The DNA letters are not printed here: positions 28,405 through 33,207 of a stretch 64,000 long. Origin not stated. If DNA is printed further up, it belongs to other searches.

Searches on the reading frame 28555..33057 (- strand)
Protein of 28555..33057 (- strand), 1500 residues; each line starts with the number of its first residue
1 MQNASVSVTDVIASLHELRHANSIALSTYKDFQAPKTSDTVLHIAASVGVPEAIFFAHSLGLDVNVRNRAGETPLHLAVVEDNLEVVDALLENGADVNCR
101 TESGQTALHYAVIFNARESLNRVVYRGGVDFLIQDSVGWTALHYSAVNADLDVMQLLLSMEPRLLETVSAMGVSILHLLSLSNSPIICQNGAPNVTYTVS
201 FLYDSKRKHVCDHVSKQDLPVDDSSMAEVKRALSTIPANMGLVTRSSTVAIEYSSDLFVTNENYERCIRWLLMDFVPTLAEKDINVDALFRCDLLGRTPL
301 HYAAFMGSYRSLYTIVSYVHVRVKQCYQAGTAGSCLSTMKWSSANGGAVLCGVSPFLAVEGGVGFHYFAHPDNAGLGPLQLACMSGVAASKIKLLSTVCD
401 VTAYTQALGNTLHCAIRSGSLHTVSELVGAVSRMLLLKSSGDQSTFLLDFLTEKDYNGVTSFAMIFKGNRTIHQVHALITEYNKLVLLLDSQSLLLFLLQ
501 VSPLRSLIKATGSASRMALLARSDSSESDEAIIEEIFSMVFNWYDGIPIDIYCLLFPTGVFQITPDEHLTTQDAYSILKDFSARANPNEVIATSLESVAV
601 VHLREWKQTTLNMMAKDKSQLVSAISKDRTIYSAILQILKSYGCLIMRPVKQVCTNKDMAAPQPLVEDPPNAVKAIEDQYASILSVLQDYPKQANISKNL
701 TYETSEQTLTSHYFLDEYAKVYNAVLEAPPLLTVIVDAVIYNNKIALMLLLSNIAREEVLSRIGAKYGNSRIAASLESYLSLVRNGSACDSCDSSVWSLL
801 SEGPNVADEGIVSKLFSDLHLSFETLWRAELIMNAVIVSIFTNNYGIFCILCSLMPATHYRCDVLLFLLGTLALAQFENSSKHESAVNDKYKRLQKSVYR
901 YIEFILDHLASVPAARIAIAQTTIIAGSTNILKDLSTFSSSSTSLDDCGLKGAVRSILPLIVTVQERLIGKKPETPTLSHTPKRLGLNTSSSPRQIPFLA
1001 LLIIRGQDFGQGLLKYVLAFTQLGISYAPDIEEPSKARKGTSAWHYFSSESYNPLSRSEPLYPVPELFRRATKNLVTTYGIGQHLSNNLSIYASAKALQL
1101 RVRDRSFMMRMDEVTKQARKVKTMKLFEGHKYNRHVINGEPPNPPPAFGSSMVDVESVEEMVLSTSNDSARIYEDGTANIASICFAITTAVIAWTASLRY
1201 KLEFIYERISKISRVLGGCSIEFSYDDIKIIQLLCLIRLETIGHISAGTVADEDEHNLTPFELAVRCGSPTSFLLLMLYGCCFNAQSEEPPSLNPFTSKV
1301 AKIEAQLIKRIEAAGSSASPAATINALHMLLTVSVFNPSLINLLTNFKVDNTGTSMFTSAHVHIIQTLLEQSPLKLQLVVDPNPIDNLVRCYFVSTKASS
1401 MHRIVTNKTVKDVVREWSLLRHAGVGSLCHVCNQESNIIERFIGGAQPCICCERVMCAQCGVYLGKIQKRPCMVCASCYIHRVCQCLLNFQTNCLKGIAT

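Call 28: find_encoding_contigs(protein=window:28555-33057:-, flank=10000, max_places=10)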
Protein window:28555-33057:- (1500 aa): 23 contigs read that carry it; 6 places shown.
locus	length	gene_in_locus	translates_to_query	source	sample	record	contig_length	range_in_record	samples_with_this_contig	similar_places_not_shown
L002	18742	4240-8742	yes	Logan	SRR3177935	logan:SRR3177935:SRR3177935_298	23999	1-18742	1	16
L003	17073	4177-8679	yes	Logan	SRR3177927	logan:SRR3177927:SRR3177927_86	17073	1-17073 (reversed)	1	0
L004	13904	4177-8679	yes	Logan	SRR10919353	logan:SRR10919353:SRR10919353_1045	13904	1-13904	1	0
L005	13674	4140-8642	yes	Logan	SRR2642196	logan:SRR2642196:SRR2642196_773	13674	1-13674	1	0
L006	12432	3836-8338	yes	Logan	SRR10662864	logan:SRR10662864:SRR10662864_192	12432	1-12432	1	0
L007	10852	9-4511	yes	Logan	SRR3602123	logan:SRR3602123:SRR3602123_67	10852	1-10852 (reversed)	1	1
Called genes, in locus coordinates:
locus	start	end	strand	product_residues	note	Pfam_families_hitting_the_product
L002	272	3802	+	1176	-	-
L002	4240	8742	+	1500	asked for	PF12796:Ank_2, PF00023:Ank, PF13606:Ank_3 (weak), PF13637:Ank_4, PF13857:Ank_5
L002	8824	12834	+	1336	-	-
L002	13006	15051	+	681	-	PF12796:Ank_2, PF13637:Ank_4 (faint), PF13606:Ank_3 (faint), PF00023:Ank (weak), PF12796:Ank_2, PF13857:Ank_5 (weak), PF24161:CCDC39 (weak), PF12796:Ank_2, +1 more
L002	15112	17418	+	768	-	PF12796:Ank_2, PF13637:Ank_4 (faint), PF00023:Ank (faint), PF13606:Ank_3 (faint), PF13857:Ank_5 (faint), PF12796:Ank_2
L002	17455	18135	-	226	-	PF12796:Ank_2 (weak), PF13606:Ank_3 (faint), PF13637:Ank_4 (faint), PF13857:Ank_5 (faint), PF00023:Ank (faint), PF12796:Ank_2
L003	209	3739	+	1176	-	-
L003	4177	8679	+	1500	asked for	PF12796:Ank_2, PF00023:Ank, PF13606:Ank_3 (weak), PF13637:Ank_4, PF13857:Ank_5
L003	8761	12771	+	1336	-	-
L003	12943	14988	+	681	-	PF12796:Ank_2, PF13637:Ank_4 (faint), PF13606:Ank_3 (faint), PF00023:Ank (weak), PF12796:Ank_2, PF13857:Ank_5 (weak), PF24161:CCDC39 (weak), PF12796:Ank_2, +1 more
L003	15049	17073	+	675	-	?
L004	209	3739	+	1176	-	-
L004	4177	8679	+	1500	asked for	PF12796:Ank_2, PF00023:Ank, PF13606:Ank_3 (weak), PF13637:Ank_4, PF13857:Ank_5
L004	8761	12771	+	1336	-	-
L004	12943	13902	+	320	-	?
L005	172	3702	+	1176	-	-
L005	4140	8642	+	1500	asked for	PF12796:Ank_2, PF00023:Ank, PF13606:Ank_3 (weak), PF13637:Ank_4, PF13857:Ank_5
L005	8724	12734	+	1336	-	-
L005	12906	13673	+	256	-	?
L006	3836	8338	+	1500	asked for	PF12796:Ank_2, PF00023:Ank, PF13606:Ank_3 (weak), PF13637:Ank_4, PF13857:Ank_5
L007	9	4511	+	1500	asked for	PF12796:Ank_2, PF00023:Ank, PF13606:Ank_3 (weak), PF13637:Ank_4, PF13857:Ank_5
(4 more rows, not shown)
